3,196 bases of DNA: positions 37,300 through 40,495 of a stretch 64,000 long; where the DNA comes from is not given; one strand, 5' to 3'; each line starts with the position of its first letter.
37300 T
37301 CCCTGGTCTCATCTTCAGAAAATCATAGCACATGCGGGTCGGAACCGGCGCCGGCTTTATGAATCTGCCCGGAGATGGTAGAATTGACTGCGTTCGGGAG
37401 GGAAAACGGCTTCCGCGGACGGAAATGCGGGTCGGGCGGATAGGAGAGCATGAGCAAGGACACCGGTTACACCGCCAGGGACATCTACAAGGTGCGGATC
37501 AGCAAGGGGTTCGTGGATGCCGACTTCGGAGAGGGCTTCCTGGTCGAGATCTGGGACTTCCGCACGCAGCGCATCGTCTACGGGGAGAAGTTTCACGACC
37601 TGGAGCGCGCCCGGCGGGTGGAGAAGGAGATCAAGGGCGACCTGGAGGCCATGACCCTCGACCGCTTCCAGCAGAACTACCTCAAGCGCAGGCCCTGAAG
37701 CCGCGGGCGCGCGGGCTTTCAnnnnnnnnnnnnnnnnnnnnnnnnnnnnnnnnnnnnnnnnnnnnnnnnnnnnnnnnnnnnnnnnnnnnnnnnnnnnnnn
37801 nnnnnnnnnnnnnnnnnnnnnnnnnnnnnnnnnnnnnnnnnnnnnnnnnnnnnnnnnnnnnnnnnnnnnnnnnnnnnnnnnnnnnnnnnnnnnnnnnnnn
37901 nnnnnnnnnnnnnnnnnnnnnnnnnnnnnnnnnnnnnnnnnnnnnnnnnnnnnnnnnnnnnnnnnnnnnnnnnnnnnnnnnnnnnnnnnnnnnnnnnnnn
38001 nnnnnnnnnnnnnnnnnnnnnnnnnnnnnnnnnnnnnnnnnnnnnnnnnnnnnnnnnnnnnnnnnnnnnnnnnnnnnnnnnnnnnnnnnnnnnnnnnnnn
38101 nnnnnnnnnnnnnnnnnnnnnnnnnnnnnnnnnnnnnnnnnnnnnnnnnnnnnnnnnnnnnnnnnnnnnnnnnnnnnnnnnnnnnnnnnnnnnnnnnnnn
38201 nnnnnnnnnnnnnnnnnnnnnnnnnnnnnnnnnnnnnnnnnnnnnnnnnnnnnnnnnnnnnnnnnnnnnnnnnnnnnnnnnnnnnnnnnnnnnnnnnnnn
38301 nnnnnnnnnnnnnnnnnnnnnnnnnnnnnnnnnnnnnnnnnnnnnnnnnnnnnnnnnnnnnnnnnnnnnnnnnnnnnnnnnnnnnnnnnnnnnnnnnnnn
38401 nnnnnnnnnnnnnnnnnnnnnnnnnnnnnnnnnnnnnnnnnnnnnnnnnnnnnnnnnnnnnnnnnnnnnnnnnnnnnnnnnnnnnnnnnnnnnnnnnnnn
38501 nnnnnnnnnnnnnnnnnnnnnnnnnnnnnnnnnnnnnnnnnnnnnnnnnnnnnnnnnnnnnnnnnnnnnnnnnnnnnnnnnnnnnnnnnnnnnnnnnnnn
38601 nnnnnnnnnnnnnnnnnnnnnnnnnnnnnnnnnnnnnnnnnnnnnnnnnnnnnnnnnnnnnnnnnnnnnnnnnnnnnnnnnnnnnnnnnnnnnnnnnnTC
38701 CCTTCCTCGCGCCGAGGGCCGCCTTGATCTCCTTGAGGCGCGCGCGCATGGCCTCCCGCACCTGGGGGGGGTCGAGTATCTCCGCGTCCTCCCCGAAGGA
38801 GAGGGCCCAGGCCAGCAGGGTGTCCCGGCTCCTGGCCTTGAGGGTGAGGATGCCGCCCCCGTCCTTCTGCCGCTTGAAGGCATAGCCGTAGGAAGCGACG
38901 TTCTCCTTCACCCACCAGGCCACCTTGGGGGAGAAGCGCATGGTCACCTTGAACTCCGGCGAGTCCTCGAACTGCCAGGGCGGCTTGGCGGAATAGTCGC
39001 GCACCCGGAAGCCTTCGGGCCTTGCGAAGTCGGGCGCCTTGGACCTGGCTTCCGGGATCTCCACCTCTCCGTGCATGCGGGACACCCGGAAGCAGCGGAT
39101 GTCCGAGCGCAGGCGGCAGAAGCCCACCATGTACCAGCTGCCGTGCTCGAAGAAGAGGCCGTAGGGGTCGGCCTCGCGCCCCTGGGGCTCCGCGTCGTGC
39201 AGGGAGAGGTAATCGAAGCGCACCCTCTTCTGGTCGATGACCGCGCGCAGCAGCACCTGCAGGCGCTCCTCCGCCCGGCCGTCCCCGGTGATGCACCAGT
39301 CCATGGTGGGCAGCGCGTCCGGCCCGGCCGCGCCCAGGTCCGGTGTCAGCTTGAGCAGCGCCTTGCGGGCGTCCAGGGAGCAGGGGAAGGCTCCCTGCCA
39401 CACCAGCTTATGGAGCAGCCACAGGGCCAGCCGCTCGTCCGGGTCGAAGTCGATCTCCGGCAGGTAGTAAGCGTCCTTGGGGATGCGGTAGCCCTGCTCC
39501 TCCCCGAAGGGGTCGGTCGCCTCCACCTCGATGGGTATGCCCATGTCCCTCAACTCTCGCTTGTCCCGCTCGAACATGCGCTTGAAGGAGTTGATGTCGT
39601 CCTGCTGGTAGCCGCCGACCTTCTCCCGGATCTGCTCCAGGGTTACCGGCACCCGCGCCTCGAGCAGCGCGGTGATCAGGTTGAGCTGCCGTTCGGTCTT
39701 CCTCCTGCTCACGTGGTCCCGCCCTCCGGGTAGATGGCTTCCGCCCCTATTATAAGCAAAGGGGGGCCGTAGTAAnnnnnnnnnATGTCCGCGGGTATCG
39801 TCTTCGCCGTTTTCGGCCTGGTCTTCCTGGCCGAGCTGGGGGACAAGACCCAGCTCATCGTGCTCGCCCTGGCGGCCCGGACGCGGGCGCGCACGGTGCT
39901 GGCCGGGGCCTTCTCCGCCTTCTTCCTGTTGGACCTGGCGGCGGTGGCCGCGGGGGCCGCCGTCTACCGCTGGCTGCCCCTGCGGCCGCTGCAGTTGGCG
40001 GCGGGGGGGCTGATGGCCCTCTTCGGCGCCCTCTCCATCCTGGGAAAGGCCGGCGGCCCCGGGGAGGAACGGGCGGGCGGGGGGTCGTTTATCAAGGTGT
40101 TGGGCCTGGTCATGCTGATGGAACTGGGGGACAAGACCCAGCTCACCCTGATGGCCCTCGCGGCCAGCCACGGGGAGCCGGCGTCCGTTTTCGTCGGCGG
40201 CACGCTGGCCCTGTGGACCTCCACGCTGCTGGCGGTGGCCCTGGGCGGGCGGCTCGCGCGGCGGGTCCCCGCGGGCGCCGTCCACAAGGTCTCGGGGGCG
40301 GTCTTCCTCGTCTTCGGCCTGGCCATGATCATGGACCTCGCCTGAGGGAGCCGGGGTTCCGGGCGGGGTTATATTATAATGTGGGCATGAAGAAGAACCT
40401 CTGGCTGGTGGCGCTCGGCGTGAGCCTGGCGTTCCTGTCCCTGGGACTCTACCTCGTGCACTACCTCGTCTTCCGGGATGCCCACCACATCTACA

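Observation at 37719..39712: PafB/PafC-like tandem WYL-domain regulators in a Firmicutes-like genome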

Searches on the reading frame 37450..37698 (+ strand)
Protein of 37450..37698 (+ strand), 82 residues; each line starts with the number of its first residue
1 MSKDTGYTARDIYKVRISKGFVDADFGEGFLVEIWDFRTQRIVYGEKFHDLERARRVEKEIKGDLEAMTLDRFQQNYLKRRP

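Call 7: search_protein_families(library=pfam, proteins=[window:37450-37698:+], max_evalue=0.001)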
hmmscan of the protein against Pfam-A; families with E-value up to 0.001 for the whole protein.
window:37450-37698:+ (82 aa): 0 families

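Call 46: search_protein_families(library=padloc, proteins=[window:37450-37698:+], max_evalue=0.001)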
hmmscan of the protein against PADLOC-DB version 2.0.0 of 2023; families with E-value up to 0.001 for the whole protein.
window:37450-37698:+ (82 aa): 0 families

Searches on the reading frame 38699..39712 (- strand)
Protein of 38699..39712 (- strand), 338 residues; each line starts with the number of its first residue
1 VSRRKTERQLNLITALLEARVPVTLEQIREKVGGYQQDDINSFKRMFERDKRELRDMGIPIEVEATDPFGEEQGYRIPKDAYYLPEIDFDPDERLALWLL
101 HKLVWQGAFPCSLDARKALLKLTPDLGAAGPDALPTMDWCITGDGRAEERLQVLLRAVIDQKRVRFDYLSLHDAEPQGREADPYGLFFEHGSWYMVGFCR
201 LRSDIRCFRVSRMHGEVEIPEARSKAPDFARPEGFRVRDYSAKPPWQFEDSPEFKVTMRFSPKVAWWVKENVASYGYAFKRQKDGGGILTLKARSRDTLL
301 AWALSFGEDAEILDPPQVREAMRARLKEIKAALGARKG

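Call 4: search_protein_families(library=pfam, proteins=[window:38699-39712:-], max_evalue=0.01)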
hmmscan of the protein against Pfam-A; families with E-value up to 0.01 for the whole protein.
window:38699-39712:- (338 aa): 2 families
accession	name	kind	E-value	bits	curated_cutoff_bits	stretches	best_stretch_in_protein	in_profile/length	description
PF13280.12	WYL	-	2.9e-22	78.9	21.8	1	151-214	3-66/70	WYL domain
PF25583.1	WCX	-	5.6e-17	62.3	23.9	1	254-329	3-75/76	WCX domain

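Call 5: search_protein_families(library=ncbifam, proteins=[window:38699-39712:-], max_evalue=0.01)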
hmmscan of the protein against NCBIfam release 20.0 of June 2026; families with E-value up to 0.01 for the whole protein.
window:38699-39712:- (338 aa): 0 families

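Call 11: find_homologous_proteins(query=window:38699-39712:-)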
Query window:38699-39712:- (338 aa): 293 proteins with E <= 0.001 among 8000 candidates; the best 120 are listed.
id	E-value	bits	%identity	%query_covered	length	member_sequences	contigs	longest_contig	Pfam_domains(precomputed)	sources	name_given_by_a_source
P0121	1.6e-205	700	89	100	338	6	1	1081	PF13280.13,PF25583.2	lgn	-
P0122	1.7e-170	585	76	100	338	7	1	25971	PF13280.13,PF25583.2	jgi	jgi:predicted DNA-binding transcriptional regulator YafY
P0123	8.1e-159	546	71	100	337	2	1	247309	PF13280.13,PF25583.2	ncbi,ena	-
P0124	8.4e-133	461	60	99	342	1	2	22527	PF13280.13,PF25583.2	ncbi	-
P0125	3.8e-131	455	58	100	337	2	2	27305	PF13280.13,PF25583.2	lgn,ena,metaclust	metaclust:\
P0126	2.4e-129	450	60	96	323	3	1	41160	PF13280.13,PF25583.2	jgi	jgi:predicted DNA-binding transcriptional regulator YafY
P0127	3.7e-122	426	58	94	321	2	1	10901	PF13280.13,PF25583.2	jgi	jgi:predicted DNA-binding transcriptional regulator YafY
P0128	6.5e-120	418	56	98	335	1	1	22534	PF13280.13,PF25583.2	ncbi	-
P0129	1.2e-99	352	50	96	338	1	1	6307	PF13280.13,PF25583.2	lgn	-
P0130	3.8e-99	350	50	98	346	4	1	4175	PF13280.13,PF25583.2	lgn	-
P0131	4.7e-99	350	50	96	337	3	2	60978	PF13280.13,PF25583.2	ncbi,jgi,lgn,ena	jgi:proteasome accessory factor B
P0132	5.3e-99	350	50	96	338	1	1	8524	PF13280.13,PF25583.2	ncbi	-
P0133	4.8e-95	337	50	98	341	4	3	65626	PF13280.13,PF25583.2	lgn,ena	-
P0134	2.4e-93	331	50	92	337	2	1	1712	PF13280.13,PF25583.2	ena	-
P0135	1.9e-89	318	48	96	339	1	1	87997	PF13280.13,PF25583.2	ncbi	-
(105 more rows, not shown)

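Call 18: search_solved_structures(query=window:38699-39712:-, max_evalue=0.001, show_alignments=2)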
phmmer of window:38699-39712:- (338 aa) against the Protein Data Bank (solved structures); distinct sequences matched with E-value up to 0.001: 4.
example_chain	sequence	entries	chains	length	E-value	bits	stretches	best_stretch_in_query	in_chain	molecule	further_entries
7p5x_AY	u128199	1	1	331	4.6e-36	127.9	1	3-328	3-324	Transcriptional regulator-like protein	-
9fnd_X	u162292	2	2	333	6.3e-36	127.4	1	4-328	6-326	Transcriptional regulator-like protein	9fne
6sj9_A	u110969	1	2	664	1.9e-31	112.7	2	5-224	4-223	Proteasome accessory factor B/C (PafBC)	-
7tb6_A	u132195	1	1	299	0.00044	22.7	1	149-214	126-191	S. maltophilia CapW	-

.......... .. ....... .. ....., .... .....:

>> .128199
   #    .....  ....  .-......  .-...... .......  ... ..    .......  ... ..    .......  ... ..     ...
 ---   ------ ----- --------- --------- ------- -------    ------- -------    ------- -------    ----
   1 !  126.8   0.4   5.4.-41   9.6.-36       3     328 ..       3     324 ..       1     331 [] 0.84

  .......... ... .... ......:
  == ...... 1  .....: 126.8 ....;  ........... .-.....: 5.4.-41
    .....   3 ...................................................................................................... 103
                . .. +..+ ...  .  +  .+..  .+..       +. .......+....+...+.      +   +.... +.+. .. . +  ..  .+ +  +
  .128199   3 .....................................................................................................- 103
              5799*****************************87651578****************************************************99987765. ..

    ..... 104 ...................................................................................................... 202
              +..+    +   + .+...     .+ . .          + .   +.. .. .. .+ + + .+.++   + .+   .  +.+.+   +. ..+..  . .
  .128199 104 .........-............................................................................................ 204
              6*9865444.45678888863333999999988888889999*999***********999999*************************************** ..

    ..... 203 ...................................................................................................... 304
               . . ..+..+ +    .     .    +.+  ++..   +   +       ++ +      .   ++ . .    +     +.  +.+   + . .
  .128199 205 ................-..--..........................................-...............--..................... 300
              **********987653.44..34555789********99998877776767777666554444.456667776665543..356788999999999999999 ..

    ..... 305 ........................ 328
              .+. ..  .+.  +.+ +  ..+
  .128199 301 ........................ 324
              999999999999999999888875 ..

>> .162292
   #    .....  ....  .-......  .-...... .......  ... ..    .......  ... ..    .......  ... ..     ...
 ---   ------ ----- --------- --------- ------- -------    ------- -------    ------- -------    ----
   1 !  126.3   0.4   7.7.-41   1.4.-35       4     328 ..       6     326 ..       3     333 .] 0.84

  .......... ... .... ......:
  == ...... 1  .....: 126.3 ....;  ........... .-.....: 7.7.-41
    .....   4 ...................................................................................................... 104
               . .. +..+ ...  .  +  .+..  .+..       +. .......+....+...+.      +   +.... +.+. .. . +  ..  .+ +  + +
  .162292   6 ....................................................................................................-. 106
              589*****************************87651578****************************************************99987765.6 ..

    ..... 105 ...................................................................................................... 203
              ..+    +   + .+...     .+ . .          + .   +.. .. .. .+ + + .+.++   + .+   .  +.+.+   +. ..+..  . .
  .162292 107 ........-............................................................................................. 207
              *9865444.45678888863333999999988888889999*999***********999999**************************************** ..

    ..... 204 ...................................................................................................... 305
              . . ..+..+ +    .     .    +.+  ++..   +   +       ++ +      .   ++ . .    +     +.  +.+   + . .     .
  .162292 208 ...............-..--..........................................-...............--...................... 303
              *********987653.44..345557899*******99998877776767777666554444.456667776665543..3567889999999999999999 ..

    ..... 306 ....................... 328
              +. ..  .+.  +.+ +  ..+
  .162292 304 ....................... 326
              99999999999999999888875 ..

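Call 40: list_cluster_members(proteins=[P0001, P0004, P0008, P0010, P0016, window:38699-39712:-, window:10899-13373:-, window:13601-15100:-])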
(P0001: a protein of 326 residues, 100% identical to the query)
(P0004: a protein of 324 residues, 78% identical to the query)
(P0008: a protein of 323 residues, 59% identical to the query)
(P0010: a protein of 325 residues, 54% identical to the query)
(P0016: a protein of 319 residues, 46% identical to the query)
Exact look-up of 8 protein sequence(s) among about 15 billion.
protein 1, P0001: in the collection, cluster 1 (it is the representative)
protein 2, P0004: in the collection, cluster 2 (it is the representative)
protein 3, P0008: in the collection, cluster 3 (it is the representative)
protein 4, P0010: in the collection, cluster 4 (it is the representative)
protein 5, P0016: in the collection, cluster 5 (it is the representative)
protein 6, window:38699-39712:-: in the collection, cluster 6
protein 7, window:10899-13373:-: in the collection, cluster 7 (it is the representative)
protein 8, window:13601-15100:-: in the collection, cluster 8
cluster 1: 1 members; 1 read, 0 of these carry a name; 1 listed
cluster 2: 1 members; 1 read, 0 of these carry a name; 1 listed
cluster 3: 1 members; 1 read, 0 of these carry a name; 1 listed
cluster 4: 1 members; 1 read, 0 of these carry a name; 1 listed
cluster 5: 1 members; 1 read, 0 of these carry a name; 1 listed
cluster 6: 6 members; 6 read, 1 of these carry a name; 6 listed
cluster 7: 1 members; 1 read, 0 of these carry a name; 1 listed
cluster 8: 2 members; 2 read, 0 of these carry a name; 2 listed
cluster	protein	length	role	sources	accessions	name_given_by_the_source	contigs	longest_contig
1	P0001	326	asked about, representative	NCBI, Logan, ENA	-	-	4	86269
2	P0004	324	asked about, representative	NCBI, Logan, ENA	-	-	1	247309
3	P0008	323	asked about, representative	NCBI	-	-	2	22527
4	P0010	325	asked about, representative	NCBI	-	-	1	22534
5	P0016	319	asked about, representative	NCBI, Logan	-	-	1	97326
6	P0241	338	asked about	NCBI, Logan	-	-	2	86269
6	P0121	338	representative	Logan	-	-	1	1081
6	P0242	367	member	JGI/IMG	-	predicted DNA-binding transcriptional regulator YafY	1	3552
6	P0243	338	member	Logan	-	-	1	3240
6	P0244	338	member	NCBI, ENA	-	-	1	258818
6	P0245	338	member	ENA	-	-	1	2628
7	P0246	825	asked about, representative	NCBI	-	-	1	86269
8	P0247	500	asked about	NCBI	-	-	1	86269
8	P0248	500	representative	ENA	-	-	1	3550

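Call 46: search_protein_families(library=padloc, proteins=[window:38699-39712:-], max_evalue=0.001)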
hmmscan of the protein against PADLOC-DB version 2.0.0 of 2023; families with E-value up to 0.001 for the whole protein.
window:38699-39712:- (338 aa): 3 families
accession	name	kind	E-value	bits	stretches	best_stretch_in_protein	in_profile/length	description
PDLC01457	WYL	-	8.7e-44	147.8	1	4-317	1-228/229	"CAS-I,CAS-II,CAS-III,CAS-IV,CAS-V,CAS-VI; associated_signaling"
PDLC01652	WYL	-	1.4e-38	130.8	1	144-329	13-161/162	"CAS-I,CAS-II,CAS-III,CAS-IV,CAS-V,CAS-VI; associated_signaling"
PDLC01766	Cas3c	-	1.2e-11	41.6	1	54-328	42-311/1009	-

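Call 79: predict_structure(alignment_id=A2)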
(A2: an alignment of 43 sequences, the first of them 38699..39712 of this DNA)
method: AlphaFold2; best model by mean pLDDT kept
length: 338 residues; sequences in the alignment: 43
mean_pLDDT: 80.7   pTM: 0.43
mean pLDDT of the five models: 80.7, 79.8, 79.4, 79.3, 78.1
residues with pLDDT >= 90: 144; 70-90: 108; 50-70: 65; < 50: 21
segments of 3 or more residues with pLDDT < 50: 127-144
pLDDT, mean of each block of 10 residues (from residue 1): 85 89 91 90 95 92 80 84 56 57 58 58 50 34 57 88 94 86 84 87 89 90 89 79 69 93 91 86 97 88 91 96 93 79
secondary structure, 60 per line:
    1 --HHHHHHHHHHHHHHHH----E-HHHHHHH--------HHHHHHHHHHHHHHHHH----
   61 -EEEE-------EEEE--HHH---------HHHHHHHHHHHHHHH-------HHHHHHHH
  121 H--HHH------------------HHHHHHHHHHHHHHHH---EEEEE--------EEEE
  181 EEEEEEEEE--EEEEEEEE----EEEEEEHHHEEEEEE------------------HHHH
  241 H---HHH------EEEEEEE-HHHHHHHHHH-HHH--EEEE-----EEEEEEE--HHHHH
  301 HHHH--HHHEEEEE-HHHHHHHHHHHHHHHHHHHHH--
elements in order: H3-18 H25-31 H40-56 E62-65 E73-76 H91-105 H113-121 H145-160 E164-168 E177-189 E192-199 E204-209 E213-218 H237-241 E254-260 H262-271 E278-281 E287-293 H296-304 E310-314 H316-336

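Call 82: fold_search(model_id=the predicted structure, library=pdb)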
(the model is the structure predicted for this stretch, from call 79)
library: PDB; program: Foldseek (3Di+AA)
matches with E <= 10: 921; with E <= 0.001: 33
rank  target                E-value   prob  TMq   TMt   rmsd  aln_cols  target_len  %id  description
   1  9fnd_X                1.3e-22  1.00  0.38  0.38  19.2       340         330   29  Transcriptional activator PafBC bound to mycobacterial RNA polymerase (released 2025-02-12)
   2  6sj9_B                6.2e-17  1.00  0.27  0.17  15.8       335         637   26  Proteasome accessory factor B/C (PafBC) of Arthrobacter aurescens (released 2019-10-16)
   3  6sj9_A                6.9e-17  1.00  0.28  0.17  16.2       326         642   26  Proteasome accessory factor B/C (PafBC) of Arthrobacter aurescens (released 2019-10-16)
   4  8tp8_A                1.5e-15  1.00  0.44  0.45  18.7       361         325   21  Structure of the C. crescentus WYL-activator, DriD, bound to ssDNA and cognate DNA (released 2023-11-29)
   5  8tp8_D                2.7e-15  1.00  0.44  0.46  18.0       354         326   21  Structure of the C. crescentus WYL-activator, DriD, bound to ssDNA and cognate DNA (released 2023-11-29)
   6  8tp8_B                4.8e-15  1.00  0.44  0.46  14.9       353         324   20  Structure of the C. crescentus WYL-activator, DriD, bound to ssDNA and cognate DNA (released 2023-11-29)
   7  8tpk_B                1.1e-14  1.00  0.45  0.46  15.0       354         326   19  P6522 crystal form of C. crescentus DriD-ssDNA-DNA complex (released 2023-11-29)
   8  9pfv_Q                6.2e-14  1.00  0.42  0.43  15.5       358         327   18  The cryo-EM structure of C. crescentus DriD-ssDNA-RNAP-Sigma73-CCNA_03891/CCNA_01149 promoter transcription activation (released 2026-02-25)
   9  8tpk_A                7.3e-14  1.00  0.42  0.44  18.6       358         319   20  P6522 crystal form of C. crescentus DriD-ssDNA-DNA complex (released 2023-11-29)
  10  9fnd_Y                2.5e-13  1.00  0.39  0.41  14.3       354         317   17  Transcriptional activator PafBC bound to mycobacterial RNA polymerase (released 2025-02-12)
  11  9pfq_Q                5.6e-13  1.00  0.42  0.43  15.8       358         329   19  The cryo-EM structure of C. crescentus DriD-ssDNA-RNAP-Sigma73-bapE promoter transcription activation complex (released 2026-02-25)
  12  9cu3_B                6.4e-12  1.00  0.41  0.66   4.9       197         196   20  Allosteric mechanism of DriD transcription activator (released 2025-04-23)
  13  7tzv_A                1.3e-11  1.00  0.41  0.65   5.8       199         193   20  Structure of DriD C-domain bound to 9mer ssDNA (released 2022-06-01)
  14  9cu3_A                2.6e-11  1.00  0.45  0.71   7.3       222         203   20  Allosteric mechanism of DriD transcription activator (released 2025-04-23)
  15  7tzv_M                9.2e-11  1.00  0.43  0.70   4.8       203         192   19  Structure of DriD C-domain bound to 9mer ssDNA (released 2022-06-01)
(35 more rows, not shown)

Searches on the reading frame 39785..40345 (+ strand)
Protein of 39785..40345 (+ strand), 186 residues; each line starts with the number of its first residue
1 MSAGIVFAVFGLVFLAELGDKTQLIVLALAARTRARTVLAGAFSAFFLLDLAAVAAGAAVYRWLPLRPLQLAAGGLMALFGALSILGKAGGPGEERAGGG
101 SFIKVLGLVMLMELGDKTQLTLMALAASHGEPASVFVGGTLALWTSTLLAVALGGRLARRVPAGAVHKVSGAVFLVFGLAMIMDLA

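Call 7: search_protein_families(library=pfam, proteins=[window:39785-40345:+], max_evalue=0.001)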
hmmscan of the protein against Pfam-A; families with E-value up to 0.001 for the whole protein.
window:39785-40345:+ (186 aa): 1 family
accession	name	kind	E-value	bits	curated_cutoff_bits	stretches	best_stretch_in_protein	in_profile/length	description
PF01169.24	GDT1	-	3.9e-41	139.7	27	2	105-178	3-75/75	Divalent cation/proton antiporter GDT1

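Call 46: search_protein_families(library=padloc, proteins=[window:39785-40345:+], max_evalue=0.001)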
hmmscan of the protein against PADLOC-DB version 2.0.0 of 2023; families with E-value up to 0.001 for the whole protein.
window:39785-40345:+ (186 aa): 0 families
